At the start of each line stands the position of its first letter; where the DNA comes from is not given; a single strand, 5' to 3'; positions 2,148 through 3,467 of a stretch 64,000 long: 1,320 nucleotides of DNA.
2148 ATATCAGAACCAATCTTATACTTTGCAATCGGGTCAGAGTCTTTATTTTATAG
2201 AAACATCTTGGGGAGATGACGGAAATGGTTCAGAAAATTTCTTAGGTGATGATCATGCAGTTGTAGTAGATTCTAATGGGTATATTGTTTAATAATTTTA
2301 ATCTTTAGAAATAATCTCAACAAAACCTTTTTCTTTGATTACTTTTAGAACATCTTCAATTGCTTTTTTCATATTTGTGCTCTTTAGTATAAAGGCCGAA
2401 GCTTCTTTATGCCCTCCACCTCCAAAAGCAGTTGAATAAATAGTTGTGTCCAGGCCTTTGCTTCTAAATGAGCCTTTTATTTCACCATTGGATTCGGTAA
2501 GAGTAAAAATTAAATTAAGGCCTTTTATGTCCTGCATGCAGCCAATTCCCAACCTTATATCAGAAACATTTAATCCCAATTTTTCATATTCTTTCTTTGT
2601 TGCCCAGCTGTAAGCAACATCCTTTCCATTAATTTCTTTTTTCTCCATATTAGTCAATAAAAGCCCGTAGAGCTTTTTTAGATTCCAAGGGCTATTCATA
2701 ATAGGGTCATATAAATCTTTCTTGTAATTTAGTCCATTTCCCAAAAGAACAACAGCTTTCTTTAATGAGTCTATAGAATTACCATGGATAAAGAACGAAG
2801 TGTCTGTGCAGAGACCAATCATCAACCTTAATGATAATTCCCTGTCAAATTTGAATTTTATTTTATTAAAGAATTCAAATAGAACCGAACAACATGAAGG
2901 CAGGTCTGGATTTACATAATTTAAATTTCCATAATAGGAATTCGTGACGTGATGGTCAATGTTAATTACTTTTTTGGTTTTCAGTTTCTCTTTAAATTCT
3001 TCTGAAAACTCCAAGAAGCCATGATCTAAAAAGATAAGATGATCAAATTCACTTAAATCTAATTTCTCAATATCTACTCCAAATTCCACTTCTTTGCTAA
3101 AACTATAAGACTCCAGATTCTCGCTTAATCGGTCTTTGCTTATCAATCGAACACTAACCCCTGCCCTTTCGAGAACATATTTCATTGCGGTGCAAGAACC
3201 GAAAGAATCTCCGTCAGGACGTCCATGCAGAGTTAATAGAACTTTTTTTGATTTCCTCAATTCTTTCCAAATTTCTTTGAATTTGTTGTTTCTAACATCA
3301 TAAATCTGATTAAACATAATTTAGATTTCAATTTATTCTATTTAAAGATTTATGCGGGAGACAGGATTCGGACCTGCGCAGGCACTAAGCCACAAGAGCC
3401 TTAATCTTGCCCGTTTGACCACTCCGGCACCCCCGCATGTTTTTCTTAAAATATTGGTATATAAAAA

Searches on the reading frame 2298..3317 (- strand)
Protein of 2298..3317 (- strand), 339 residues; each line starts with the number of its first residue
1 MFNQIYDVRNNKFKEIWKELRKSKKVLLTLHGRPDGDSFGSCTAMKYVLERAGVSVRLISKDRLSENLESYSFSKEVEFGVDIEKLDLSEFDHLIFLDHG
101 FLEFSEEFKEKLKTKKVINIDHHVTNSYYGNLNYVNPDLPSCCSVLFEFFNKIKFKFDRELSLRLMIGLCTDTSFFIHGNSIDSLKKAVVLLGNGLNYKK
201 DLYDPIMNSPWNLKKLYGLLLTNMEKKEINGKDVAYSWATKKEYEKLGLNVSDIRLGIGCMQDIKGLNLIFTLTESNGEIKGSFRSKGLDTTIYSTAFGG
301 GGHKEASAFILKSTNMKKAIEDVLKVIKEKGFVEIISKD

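Call 55: search_protein_families(library=pfam, proteins=[window:2298-3317:-], max_evalue=0.00001)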
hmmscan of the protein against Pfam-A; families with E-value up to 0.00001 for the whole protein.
window:2298-3317:- (339 aa): 2 families
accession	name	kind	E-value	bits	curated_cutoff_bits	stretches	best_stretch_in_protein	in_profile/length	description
PF01368.27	DHH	-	6.2e-16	59.3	28.1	1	25-167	1-123/125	DHH family, N-terminal domain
PF02272.25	DHHA1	-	9.7e-07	29.6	25.9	1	258-328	22-101/102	DHHA1 domain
